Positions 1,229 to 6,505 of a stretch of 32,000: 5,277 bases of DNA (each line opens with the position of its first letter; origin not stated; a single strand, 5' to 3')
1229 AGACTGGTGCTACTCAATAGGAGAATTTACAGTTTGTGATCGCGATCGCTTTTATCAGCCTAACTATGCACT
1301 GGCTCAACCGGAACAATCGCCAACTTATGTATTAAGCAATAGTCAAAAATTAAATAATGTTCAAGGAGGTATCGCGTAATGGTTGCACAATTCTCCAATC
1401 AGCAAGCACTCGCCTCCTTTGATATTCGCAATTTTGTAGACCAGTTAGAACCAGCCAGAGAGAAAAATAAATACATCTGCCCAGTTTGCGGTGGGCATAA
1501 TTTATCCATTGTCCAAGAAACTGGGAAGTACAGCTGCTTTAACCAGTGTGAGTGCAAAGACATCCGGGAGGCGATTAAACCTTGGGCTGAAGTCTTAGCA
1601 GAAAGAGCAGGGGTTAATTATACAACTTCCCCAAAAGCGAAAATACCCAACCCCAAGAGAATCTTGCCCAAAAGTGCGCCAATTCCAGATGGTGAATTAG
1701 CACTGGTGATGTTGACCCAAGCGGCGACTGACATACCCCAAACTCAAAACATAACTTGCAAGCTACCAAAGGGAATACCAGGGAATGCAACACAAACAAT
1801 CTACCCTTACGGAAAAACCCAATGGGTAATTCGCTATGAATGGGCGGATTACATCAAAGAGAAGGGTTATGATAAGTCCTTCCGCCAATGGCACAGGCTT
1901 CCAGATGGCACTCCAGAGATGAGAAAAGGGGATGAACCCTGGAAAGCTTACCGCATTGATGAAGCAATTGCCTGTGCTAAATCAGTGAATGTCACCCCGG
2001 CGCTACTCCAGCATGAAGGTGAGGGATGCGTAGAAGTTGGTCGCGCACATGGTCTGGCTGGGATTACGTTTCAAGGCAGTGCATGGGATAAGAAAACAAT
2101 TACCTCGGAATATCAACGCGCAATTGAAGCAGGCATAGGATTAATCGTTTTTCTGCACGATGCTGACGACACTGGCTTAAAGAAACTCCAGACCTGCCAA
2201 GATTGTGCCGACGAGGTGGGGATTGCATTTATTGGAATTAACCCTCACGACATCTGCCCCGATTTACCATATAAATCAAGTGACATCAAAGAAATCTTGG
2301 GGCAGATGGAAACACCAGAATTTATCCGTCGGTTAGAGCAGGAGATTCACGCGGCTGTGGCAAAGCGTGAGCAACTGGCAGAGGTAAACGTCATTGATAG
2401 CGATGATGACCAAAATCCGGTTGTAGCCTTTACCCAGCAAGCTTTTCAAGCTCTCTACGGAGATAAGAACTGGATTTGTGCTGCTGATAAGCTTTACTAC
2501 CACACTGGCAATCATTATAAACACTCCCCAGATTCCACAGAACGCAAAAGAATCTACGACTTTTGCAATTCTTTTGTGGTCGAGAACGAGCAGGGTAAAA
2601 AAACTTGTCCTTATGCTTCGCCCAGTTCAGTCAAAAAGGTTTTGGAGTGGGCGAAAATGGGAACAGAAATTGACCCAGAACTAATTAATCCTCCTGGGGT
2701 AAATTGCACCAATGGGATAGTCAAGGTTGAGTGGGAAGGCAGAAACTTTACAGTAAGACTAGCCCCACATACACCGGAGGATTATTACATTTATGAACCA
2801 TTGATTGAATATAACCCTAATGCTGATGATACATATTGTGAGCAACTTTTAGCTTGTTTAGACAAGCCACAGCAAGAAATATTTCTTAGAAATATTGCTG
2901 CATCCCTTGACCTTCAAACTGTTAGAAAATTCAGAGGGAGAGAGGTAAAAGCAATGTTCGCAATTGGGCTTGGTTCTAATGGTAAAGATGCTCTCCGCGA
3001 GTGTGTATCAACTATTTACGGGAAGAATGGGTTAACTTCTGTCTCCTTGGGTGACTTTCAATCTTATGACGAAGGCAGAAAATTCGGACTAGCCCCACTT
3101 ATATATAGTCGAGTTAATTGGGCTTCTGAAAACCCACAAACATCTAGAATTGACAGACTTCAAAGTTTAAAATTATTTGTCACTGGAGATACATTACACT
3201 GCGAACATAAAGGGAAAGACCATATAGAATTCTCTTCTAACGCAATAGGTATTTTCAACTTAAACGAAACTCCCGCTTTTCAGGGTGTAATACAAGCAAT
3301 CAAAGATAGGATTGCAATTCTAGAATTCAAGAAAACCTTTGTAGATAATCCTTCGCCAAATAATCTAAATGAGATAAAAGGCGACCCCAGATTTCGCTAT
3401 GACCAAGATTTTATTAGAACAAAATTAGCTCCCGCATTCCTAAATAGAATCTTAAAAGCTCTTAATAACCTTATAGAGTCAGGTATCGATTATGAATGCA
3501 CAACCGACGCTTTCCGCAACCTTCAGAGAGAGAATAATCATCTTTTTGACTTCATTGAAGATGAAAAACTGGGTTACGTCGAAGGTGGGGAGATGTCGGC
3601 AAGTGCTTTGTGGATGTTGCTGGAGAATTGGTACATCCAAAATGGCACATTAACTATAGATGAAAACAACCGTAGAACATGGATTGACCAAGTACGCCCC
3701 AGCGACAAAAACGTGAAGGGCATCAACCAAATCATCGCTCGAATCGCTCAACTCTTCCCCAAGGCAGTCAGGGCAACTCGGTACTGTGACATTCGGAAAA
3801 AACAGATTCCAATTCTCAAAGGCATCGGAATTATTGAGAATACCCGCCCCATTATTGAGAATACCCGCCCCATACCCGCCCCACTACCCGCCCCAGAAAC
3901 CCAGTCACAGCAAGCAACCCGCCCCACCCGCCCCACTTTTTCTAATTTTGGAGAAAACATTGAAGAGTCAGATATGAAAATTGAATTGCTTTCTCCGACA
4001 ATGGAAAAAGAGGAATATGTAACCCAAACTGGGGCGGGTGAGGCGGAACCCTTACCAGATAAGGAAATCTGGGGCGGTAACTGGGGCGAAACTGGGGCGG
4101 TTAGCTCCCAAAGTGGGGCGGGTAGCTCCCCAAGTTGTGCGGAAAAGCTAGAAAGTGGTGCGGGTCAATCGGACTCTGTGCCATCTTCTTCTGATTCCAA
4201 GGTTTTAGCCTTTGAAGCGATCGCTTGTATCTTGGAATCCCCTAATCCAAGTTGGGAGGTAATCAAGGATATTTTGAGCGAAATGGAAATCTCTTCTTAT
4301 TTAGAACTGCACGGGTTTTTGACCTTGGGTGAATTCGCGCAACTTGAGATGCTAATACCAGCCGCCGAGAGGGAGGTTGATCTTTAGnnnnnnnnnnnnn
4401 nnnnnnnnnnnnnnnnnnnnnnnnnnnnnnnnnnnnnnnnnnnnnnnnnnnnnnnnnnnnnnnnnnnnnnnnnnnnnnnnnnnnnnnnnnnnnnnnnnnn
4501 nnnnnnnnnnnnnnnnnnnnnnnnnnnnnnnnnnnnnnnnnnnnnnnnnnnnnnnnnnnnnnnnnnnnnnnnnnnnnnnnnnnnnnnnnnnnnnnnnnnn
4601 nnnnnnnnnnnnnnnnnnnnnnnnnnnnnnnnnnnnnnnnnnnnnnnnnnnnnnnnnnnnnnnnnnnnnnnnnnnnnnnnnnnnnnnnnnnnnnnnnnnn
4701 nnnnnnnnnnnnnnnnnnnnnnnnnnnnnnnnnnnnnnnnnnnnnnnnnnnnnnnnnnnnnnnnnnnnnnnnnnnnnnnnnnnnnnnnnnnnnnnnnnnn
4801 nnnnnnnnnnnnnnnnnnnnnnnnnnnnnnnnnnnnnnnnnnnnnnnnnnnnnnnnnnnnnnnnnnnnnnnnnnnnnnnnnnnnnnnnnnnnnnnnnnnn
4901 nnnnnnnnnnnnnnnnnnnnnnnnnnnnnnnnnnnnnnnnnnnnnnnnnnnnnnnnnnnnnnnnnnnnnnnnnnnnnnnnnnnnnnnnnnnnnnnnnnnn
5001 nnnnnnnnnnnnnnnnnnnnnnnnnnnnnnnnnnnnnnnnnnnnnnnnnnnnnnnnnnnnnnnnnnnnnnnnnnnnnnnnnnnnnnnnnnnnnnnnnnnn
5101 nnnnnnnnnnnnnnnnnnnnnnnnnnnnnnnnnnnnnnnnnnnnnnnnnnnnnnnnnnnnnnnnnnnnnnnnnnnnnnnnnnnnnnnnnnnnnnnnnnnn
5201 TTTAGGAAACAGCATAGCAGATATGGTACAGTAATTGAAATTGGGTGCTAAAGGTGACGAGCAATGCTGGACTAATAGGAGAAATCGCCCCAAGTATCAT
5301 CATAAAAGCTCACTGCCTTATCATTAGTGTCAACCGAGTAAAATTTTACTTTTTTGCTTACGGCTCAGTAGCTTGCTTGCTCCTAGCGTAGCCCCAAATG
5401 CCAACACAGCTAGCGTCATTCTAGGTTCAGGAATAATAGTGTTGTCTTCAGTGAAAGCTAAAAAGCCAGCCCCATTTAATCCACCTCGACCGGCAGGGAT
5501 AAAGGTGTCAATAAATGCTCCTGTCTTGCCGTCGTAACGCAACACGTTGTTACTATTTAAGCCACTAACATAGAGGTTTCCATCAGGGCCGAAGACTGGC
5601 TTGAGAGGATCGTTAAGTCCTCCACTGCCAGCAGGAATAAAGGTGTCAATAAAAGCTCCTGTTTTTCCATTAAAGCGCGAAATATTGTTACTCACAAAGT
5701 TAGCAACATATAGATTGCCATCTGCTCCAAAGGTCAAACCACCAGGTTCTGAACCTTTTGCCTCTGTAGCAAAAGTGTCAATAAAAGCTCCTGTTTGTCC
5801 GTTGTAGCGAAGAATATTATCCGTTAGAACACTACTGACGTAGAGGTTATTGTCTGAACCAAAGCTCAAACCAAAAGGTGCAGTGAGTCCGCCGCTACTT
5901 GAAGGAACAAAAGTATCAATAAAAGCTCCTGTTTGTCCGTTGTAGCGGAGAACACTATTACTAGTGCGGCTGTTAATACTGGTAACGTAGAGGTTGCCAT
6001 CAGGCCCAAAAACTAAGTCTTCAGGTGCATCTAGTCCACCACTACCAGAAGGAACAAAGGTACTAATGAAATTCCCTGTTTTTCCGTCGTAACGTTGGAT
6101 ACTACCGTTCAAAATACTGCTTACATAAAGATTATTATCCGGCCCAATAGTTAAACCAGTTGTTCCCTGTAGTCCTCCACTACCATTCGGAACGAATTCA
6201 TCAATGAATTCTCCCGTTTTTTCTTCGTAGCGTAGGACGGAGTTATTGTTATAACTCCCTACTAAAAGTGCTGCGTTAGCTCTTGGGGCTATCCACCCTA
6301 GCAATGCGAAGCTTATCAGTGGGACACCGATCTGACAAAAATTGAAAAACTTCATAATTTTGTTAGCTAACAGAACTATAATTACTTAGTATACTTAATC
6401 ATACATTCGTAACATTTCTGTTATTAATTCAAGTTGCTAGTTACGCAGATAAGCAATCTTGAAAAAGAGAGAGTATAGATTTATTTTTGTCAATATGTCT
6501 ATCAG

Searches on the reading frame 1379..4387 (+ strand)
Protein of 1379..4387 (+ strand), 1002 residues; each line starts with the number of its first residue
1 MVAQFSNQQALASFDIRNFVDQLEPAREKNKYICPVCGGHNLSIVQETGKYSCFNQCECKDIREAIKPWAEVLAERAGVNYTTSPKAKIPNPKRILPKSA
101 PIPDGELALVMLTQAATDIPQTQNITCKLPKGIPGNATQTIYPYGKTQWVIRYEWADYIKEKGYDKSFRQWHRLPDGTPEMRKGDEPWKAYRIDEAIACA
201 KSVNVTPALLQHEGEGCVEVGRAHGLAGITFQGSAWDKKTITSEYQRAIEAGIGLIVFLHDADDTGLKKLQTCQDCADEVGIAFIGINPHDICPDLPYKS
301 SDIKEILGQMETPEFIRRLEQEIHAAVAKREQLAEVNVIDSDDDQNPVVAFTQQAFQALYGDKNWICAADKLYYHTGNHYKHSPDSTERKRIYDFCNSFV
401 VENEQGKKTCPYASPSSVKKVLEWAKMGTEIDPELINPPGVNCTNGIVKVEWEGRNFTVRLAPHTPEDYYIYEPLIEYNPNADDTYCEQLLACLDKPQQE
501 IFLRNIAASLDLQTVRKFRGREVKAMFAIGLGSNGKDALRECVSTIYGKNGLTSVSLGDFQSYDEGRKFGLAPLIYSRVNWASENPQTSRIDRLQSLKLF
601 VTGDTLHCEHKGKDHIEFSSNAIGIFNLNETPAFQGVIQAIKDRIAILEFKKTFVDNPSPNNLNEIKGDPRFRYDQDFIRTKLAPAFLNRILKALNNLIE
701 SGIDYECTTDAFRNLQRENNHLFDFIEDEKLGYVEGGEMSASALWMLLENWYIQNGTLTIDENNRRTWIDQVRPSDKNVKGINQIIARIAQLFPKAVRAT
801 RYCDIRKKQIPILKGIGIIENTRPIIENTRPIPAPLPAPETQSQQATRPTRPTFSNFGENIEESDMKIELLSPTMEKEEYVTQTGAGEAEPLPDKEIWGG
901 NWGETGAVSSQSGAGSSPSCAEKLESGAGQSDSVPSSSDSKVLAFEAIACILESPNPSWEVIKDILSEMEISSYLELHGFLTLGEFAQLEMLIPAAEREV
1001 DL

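Call 19: search_protein_families(library=pfam, proteins=[window:1379-4387:+], max_evalue=0.001)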
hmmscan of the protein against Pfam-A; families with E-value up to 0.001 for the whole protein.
window:1379-4387:+ (1002 aa): 2 families
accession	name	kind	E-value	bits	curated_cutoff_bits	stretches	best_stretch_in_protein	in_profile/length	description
PF08706.16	D5_N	-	1.8e-08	35.2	22.4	1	354-492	2-141/145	D5 N terminal like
PF19263.5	DUF5906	-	7.5e-07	30.2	27.6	1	529-632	2-106/114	Family of unknown function (DUF5906)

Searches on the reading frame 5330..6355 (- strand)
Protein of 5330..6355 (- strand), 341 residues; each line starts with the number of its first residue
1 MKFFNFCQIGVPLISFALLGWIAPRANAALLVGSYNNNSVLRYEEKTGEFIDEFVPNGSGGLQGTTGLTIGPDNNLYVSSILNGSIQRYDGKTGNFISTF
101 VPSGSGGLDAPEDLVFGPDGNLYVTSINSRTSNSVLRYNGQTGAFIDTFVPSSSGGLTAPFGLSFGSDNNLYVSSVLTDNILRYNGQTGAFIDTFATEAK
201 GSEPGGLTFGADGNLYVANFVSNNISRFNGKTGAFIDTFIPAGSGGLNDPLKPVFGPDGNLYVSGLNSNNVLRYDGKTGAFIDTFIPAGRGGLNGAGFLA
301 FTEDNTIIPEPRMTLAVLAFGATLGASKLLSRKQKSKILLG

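Call 7: search_protein_families(library=pfam, proteins=[window:5330-6355:-], max_evalue=0.01)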
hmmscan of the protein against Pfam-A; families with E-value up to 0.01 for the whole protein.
window:5330-6355:- (341 aa): 10 families
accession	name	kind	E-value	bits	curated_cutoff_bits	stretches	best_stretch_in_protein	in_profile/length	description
PF24684.1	Vgb_lyase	-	1.1e-12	47.9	50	1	63-273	13-206/290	Virginiamycin B lyase family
PF01436.27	NHL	-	1.1e-07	32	20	0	203-226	3-26/28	NHL repeat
PF08450.18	SGL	-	1.7e-07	31.5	26.3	1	66-237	43-218/246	SMP-30/Gluconolactonase/LRE-like region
PF20067.5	SSL_N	-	2e-07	31.2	18.9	1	106-126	18-38/46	Strictosidine synthase-like, N-terminal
PF25175.1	Beta-prop_WDR5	-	0.00027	20.7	250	0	70-126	102-154/296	WDR5 beta-propeller domain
PF23500.1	DUF7133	-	0.0026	17.6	27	0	191-219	16-44/385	Domain of unknown function (DUF7133)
PF24814.1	WD40_Prp19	-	0.0029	17.1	320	0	64-149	93-173/281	Prp19 WD40 domain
PF10282.15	Lactonase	-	0.0033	17.1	21.7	0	168-229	255-319/344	Lactonase, 7-bladed beta-propeller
PF25021.1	TEN_NHL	-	0.0082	15.6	27.1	0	196-226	25-53/357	Teneurin NHL domain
PF21783.3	YNCE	-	0.0087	15.9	27.1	0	153-278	25-145/339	YNCE-like beta-propeller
